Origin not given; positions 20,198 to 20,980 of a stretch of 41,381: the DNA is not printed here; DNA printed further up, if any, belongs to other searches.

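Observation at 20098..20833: Orphan two-gene cassette: small helical protein coupled to a stand-alone CARF/Csa3-N-like sensor domain, with no CRISPR-Cas context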

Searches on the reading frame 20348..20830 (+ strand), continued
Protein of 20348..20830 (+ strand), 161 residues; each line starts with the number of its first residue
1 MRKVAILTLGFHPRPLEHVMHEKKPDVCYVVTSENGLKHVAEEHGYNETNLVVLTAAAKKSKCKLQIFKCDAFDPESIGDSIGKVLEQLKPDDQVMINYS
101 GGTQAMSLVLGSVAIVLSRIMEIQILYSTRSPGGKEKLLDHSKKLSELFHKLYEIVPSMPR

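Call 44: find_related_loci(query=A1, collection=genome_contigs, flank=10000)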
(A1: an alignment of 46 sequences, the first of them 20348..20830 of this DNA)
Query A1 (161 aa) in genome_contigs; peptide patterns used: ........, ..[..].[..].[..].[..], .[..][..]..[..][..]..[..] (x = any residue, [..] = any of these).
42 stretches matched a pattern; 13 encode a relative of the query (tblastn E <= 1e-3); 13 distinct loci.
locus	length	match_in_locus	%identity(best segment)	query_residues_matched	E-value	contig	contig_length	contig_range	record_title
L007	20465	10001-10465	74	3-157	4e-79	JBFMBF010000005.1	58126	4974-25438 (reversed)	MAG: Candidatus Hadarchaeota archaeon isolate MAG157 MAG157_5, whole genome shotgun sequence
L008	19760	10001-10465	72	3-157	3e-77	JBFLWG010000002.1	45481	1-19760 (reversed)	MAG: Candidatus Hadarchaeota archaeon isolate MAG026 MAG026_2, whole genome shotgun sequence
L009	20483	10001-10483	69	1-161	6e-72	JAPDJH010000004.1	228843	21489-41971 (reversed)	MAG: Hadesarchaea archaeon isolate S4B4_HD70 c_000000000017, whole genome shotgun sequence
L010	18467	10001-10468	64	3-158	3e-71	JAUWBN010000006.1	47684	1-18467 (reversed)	MAG: Hadesarchaea archaeon isolate CSMAG_1321 CSMAG_1321_k141_950765_length_47684_cov_14.8656, whole genome shotgun sequ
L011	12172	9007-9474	64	3-158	8e-71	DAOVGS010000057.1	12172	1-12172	MAG TPA_asm: Hadesarchaea archaeon isolate CSMAG_1141 CSMAG_1141_k141_1905618_length_12172_cov_6.6331, whole genome shot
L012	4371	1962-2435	61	3-160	1e-68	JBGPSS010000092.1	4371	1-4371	MAG: Candidatus Hadarchaeia archaeon isolate OBJ1_062018_130_12 k141_946445_length_4371_cov_8.5163, whole genome shotgun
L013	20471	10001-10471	62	3-159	2e-68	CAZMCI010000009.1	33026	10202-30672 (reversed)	MAG TPA_asm: Candidatus Hadarchaeota archaeon isolate binchicken_co349_82 genome assembly, contig: NODE_224_length_33026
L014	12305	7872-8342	61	3-159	9e-68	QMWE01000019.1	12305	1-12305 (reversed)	MAG: Hadesarchaea archaeon isolate B75_G9 B75_Guay9_scaffold_05446, whole genome shotgun sequence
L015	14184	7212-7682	57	3-159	7e-66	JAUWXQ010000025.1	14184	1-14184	MAG: Hadesarchaea archaeon isolate CSMAG_2688 CSMAG_2688_k141_2500821_length_14184_cov_8.8722, whole genome shotgun sequ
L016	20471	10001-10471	55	3-159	4e-59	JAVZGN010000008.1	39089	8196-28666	MAG: Candidatus Hadarchaeales archaeon isolate DRTY-6_201808_bins_36 DRTY-6_201808_bins_36_scaffold_8, whole genome shot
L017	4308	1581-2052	46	3-159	1e-44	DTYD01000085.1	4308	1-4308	MAG TPA_asm: Hadesarchaea archaeon isolate UWMA-0211 k99_2579628, whole genome shotgun sequence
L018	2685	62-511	36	3-152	3e-32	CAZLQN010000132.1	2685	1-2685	MAG TPA_asm: Candidatus Hadarchaeota archaeon isolate binchicken_co387_32 genome assembly, contig: NODE_56242_length_268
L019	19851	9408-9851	36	3-149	3e-27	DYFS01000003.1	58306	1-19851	MAG TPA_asm: Candidatus Hadarchaeum sp. isolate BE2011_56_16 Afr_mines_BE2011_209_length_58306_cov_6_061596, whole genom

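Call 47: find_encoding_contigs(protein=P0080, flank=8000, max_places=3)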
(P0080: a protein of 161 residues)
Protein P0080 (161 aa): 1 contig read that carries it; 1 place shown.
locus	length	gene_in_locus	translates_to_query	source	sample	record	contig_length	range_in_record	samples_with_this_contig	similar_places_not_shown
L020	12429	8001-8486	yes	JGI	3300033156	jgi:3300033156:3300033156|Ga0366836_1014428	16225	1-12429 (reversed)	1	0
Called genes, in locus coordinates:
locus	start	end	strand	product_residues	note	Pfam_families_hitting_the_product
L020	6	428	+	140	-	PF08915:tRNA-Thr_ED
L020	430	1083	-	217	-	-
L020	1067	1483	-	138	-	PF01592:NifU_N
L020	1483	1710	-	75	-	-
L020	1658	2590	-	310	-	PF00266:Aminotran_5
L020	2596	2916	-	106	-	PF01022:HTH_5, PF13412:HTH_24 (weak), PF12802:MarR_2 (weak), PF01381:HTH_3 (weak)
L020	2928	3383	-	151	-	PF01814:Hemerythrin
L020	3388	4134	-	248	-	PF01996:F420_ligase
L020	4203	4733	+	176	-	PF01558:POR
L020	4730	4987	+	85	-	PF12838:Fer4_7 (faint), PF13187:Fer4_9 (faint), PF12797:Fer4_2 (faint), PF12837:Fer4_6 (faint), PF13237:Fer4_10 (faint), PF00037:Fer4 (weak), PF14697:Fer4_21, PF00037:Fer4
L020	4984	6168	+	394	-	PF01855:POR_N, PF17147:PFOR_II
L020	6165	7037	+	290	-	PF02775:TPP_enzyme_C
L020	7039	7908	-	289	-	PF00809:Pterin_bind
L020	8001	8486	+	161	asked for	-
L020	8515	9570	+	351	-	PF01300:Sua5_yciO_yrdC, PF03481:Sua5_C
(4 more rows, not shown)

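Call 48: find_encoding_contigs(protein=P0082, flank=8000, max_places=3)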
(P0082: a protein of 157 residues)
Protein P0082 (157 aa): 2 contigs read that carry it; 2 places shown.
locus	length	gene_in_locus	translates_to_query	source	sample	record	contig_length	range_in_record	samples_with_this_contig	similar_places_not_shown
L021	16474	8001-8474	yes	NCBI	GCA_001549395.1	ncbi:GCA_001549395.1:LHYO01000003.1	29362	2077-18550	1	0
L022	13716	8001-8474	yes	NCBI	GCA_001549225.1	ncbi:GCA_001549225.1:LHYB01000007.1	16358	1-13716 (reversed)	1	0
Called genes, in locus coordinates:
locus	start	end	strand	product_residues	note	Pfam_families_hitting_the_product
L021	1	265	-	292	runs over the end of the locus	PF01435:Peptidase_M48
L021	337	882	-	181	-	PF13401:AAA_22 (faint), PF13671:AAA_33 (weak), PF13207:AAA_17 (weak), PF13238:AAA_18, PF01202:SKI (faint)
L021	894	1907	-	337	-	PF00709:Adenylsucc_synt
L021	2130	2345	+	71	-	PF00125:Histone, PF00808:CBFD_NFYB_HMF, PF15630:CENP-S (weak)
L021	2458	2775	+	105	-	-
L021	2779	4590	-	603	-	PF13522:GATase_6, PF13537:GATase_7, PF01380:SIS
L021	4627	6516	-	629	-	PF02934:GatB_N, PF02938:GAD, PF02637:GatB_Yqey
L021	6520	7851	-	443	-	PF18195:GatD_N, PF00710:Asparaginase, PF17763:Asparaginase_C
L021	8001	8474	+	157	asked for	-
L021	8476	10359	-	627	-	PF17297:PEPCK_N, PF01293:PEPCK_ATP (weak), PF00821:PEPCK_GTP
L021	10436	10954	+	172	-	PF13384:HTH_23 (weak), PF13404:HTH_AsnC-type, PF13412:HTH_24, PF00325:Crp (faint), PF13545:HTH_Crp_2 (weak), PF01037:AsnC_trans_reg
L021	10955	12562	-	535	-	PF23613:ELP3_N, PF04055:Radical_SAM, PF16199:Radical_SAM_C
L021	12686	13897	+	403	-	PF21269:TreT_GT1, PF00534:Glycos_transf_1, PF20706:GT4-conflict (weak), PF13692:Glyco_trans_1_4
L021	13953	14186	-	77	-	PF13248:Zn_ribbon_3 (faint)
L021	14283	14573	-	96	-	-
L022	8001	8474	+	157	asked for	-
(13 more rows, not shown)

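Call 50: search_protein_families(library=padloc, proteins=[P0029, P0048, P0079, P0080, P0081, P0082, P0083, P0084, P0087, P0097], max_evalue=1e-8)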
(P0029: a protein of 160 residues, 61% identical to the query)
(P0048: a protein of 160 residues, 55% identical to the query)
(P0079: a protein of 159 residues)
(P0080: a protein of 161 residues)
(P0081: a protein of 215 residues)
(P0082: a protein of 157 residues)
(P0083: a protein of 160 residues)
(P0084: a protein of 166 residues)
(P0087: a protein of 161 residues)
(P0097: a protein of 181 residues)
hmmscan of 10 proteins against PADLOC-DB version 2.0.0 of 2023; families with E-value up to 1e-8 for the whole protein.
P0029 (160 aa): 2 families
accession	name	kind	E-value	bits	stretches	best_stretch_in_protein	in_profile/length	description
PDLC01794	CARF1--CARF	-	5.2e-44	148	1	1-152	2-145/168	-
PDLC01031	Csx1/Csm6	-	4.3e-10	37.6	1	1-133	2-121/357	CARF+HEPN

P0048 (160 aa): 1 family
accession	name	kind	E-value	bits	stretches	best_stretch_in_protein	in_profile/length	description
PDLC01794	CARF1--CARF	-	2e-31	107.1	1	2-152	3-145/168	-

P0079 (159 aa): 1 family
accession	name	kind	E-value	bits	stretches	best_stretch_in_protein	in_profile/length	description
PDLC01794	CARF1--CARF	-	4.3e-23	80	1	1-150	2-143/168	-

P0080 (161 aa): 1 family
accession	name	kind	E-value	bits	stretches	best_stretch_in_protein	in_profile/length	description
PDLC01794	CARF1--CARF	-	5.7e-37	125.1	1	7-158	2-145/168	-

P0081 (215 aa): 1 family
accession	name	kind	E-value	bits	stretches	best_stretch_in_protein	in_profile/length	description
PDLC01794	CARF1--CARF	-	7.6e-33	111.7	1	1-200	2-144/168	-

P0082 (157 aa): 1 family
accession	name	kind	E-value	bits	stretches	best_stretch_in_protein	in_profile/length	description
PDLC01794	CARF1--CARF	-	6.8e-48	160.6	1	1-155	1-146/168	-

P0083 (160 aa): 1 family
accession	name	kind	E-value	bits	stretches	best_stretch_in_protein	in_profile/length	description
PDLC01794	CARF1--CARF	-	4.3e-31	106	1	5-158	2-146/168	-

P0084 (166 aa): 1 family
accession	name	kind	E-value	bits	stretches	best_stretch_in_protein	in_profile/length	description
PDLC01794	CARF1--CARF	-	9.5e-20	69.1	1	1-130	2-125/168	-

P0087 (161 aa): 1 family
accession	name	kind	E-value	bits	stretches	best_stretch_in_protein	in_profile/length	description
PDLC01794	CARF1--CARF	-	1.3e-25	88.2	1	4-156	3-144/168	-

P0097 (181 aa): 1 family
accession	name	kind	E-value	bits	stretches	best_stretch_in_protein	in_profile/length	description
PDLC01794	CARF1--CARF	-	5.4e-16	56.8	1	3-159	2-132/168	-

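Call 65: search_solved_structures(query=A3, max_evalue=10, show_alignments=5)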
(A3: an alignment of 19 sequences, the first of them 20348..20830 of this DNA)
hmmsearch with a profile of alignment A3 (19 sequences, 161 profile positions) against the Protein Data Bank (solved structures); distinct sequences matched with E-value up to 10: 15.
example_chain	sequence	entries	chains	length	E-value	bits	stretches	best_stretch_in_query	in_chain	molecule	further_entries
7ucw_A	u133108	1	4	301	0.00045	22.9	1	49-103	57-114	Decr1 protein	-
8jbc_A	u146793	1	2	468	0.00074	22.2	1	73-130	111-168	CRISPR system endoribonuclease Csm6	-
8jbb_A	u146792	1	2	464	0.0013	21.4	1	73-130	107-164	CRISPR system endoribonuclease Csm6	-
5fsh_A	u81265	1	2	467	0.0013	21.3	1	73-130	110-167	CSM6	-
1w6u_A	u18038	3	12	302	0.0013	21.3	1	52-103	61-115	2,4-DIENOYL-COA REDUCTASE, MITOCHONDRIAL PRECURSOR | 2,4-DIENOYL-COA REDUCTASE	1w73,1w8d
8q44_A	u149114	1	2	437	0.0029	20.2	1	2-108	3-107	DUF1887 family protein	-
8q3y_A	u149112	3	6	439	0.003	20.2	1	2-108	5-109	DUF1887 family protein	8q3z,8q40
8q41_A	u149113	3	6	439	0.003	20.2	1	2-108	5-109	DUF1887 family protein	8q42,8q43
8bao_A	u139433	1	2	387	0.0046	19.6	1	71-143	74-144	DUF1887 family protein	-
8jh1_A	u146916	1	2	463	0.038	16.6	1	73-126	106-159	CRISPR system endoribonuclease Csm6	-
3l82_B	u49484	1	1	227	0.88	12.2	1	119-154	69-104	F-box only protein 4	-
9cly_A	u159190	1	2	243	1.1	11.9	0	59-88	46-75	CylG protein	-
3l2o_B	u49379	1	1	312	1.4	11.5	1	119-154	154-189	F-box only protein 4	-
9jkb_C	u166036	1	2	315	1.5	11.5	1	119-154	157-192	F-box only protein 4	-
7p83_A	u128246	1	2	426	2.5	10.7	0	78-109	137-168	S-adenosylmethionine synthase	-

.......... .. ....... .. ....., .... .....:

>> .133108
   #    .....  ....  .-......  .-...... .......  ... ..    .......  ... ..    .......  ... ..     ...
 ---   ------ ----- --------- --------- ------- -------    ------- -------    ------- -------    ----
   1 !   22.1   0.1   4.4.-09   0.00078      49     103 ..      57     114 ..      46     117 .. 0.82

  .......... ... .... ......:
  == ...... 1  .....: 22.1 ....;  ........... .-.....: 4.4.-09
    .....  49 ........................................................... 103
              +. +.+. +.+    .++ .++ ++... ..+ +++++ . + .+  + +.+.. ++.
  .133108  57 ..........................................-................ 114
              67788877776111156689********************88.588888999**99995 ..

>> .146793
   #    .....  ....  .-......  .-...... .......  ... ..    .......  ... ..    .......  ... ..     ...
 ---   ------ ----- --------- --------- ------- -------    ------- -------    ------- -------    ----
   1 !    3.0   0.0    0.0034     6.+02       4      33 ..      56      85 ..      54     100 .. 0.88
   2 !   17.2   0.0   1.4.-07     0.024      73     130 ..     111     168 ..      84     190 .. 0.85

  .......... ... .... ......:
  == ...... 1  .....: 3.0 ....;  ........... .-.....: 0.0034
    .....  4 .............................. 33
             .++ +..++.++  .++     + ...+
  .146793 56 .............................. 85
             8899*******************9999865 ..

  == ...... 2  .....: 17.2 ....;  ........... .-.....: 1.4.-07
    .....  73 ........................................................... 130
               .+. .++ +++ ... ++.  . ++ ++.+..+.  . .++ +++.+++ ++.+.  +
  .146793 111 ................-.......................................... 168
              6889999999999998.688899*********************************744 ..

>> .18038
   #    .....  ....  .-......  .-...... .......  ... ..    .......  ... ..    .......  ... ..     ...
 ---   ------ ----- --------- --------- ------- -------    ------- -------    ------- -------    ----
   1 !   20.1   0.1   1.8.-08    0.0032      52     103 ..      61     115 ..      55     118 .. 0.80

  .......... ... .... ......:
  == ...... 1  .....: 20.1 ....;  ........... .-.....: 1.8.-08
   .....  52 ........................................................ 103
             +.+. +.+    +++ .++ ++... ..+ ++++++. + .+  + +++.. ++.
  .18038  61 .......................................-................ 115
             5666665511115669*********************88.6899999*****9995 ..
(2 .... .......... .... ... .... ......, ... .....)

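Call 74: search_protein_families(library=pfam, proteins=[L018:547-1173:-, L001:10571-11194:+, L019:10020-10520:+], max_evalue=0.1)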
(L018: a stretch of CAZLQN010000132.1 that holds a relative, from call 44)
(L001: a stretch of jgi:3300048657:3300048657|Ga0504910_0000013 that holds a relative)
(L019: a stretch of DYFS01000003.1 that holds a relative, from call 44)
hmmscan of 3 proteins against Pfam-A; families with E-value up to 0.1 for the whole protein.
L018:547-1173:- (209 aa): 13 families
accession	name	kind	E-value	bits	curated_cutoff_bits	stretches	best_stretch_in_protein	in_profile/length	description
PF13730.12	HTH_36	-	0.00031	20.9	25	1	17-48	20-51/55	Helix-turn-helix domain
PF13545.12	HTH_Crp_2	-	0.00058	20.2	27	1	22-64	22-64/70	Crp-like helix-turn-helix domain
PF25213.1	HVO_A0261_N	-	0.0017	18.7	35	1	23-63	25-65/86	HVO_A0261 N-terminal domain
PF00325.26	Crp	-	0.0018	18.4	21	1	23-47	3-27/32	Bacterial regulatory proteins, crp family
PF04218.19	CENP-B_N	-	0.0093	16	21.2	1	16-51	19-51/53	CENP-B N-terminal DNA-binding domain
PF05732.17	RepL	-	0.011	15.7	20.3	1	4-65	61-118/164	Firmicute plasmid replication protein (RepL)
PF13542.12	HTH_Tnp_ISL3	-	0.016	15.1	27.4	1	23-43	27-47/51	Helix-turn-helix domain of transposase family ISL3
PF13551.12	HTH_29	-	0.025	15.1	28.1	1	25-45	15-35/64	Winged helix-turn helix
PF24034.1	DUF7343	-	0.039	14.2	27.6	1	15-58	11-54/62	Domain of unknown function (DUF7343)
PF13384.12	HTH_23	-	0.049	13.9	24.6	0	23-44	18-39/50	Homeodomain-like domain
PF13412.12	HTH_24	-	0.05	13.6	21.9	1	19-46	15-41/48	Winged helix-turn-helix DNA-binding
PF12802.13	MarR_2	-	0.056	14.1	27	0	13-48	12-46/61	MarR family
PF08279.18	HTH_11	-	0.091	13.1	25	0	14-55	8-49/55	HTH domain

L001:10571-11194:+ (208 aa): 6 families
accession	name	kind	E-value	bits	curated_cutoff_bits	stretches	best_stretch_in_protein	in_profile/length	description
PF13545.12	HTH_Crp_2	-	0.00058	20.2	27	1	21-67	20-66/70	Crp-like helix-turn-helix domain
PF13730.12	HTH_36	-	0.019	15.2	25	1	17-51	20-53/55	Helix-turn-helix domain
PF13412.12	HTH_24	-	0.037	14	21.9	1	9-47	5-41/48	Winged helix-turn-helix DNA-binding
PF24034.1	DUF7343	-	0.06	13.7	27.6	0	15-59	10-54/62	Domain of unknown function (DUF7343)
PF25213.1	HVO_A0261_N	-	0.076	13.3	35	0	24-64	25-65/86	HVO_A0261 N-terminal domain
PF01047.28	MarR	-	0.088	13.2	24.6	0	11-57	7-51/59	MarR family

L019:10020-10520:+ (167 aa): 2 families
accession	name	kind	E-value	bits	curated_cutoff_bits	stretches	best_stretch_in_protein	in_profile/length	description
PF04343.18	DUF488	-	1.3e-19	71.4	22.2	2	47-99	5-57/121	Domain of unknown function DUF488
PF22751.1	DUF488-N3a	-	0.068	13.9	27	0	117-152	82-118/118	Active DUF488-N3 subclade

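Call 75: find_encoding_contigs(protein=P0087, flank=8000, max_places=2)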
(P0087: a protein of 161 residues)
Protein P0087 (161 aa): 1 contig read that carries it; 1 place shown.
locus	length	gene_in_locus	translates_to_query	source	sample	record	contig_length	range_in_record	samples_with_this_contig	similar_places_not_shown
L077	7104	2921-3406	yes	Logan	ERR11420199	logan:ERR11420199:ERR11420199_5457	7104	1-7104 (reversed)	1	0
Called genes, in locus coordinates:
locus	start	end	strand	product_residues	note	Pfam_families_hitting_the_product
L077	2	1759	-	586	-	?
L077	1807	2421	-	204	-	-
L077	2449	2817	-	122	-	-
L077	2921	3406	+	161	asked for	PF19810:HFX_2341_N (weak)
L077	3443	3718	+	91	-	-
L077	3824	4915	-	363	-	PF04406:TP6A_N (weak), PF21180:TOP6A-Spo11_Toprim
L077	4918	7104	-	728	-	?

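Call 76: find_encoding_contigs(protein=P0084, flank=8000, max_places=2)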
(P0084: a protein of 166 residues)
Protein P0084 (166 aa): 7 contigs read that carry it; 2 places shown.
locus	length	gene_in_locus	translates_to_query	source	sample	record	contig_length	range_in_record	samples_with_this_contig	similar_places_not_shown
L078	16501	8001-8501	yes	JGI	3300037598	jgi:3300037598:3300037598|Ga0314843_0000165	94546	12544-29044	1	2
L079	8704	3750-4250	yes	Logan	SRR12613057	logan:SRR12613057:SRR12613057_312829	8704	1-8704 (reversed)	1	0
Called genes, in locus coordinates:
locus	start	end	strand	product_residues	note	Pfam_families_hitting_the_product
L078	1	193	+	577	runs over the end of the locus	PF04675:DNA_ligase_A_N, PF01068:DNA_ligase_A_M, PF04679:DNA_ligase_A_C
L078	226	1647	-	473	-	PF01368:DHH, PF21763:DHH_CID, PF02272:DHHA1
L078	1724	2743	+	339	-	PF01008:IF-2B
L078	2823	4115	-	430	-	PF01676:Metalloenzyme, PF10143:PhosphMutase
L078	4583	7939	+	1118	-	PF25788:Ig_Rha78A_N (faint), PF19077:Big_13 (weak), PF24421:Ig_J (faint), PF14292:SusE (faint), PF28308:LBF_2017-like_N (faint), PF19077:Big_13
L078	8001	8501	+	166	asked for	-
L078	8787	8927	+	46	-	PF24434:DUF7557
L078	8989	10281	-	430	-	PF03951:Gln-synt_N, PF00120:Gln-synt_C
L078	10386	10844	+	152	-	PF01047:MarR (weak), PF12802:MarR_2 (weak), PF12840:HTH_20 (weak), PF13404:HTH_AsnC-type, PF13412:HTH_24, PF13936:HTH_38 (weak), PF08279:HTH_11, PF01037:AsnC_trans_reg, +6 more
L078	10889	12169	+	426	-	PF02812:ELFV_dehydrog_N, PF00208:ELFV_dehydrog, PF02826:2-Hacid_dh_C (weak)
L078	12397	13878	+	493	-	PF01645:Glu_synthase (weak)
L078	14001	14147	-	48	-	-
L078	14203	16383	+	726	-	PF13231:PMT_2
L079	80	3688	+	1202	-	PF23911:DUF7253 (faint), PF25788:Ig_Rha78A_N (faint), PF19077:Big_13 (weak), PF24421:Ig_J (faint), PF14292:SusE (faint), PF28308:LBF_2017-like_N (faint), PF19077:Big_13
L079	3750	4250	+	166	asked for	-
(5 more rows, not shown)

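Call 77: find_encoding_contigs(protein=P0083, flank=8000, max_places=2)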
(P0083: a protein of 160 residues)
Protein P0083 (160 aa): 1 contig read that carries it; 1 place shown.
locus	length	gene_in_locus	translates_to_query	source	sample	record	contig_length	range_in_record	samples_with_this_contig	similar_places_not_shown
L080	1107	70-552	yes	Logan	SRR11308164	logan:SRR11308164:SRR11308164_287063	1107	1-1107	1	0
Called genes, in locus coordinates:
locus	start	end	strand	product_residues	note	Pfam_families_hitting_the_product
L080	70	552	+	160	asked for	-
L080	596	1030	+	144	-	-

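Call 83: find_related_loci(query=A1, collection=viral_contigs, flank=5000)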
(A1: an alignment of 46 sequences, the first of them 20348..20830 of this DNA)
Query A1 (161 aa) in viral_contigs; peptide patterns used: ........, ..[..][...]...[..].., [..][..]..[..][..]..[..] (x = any residue, [..] = any of these).
41 stretches matched a pattern, but none encodes a relative of the query by tblastn (E <= 1e-3).
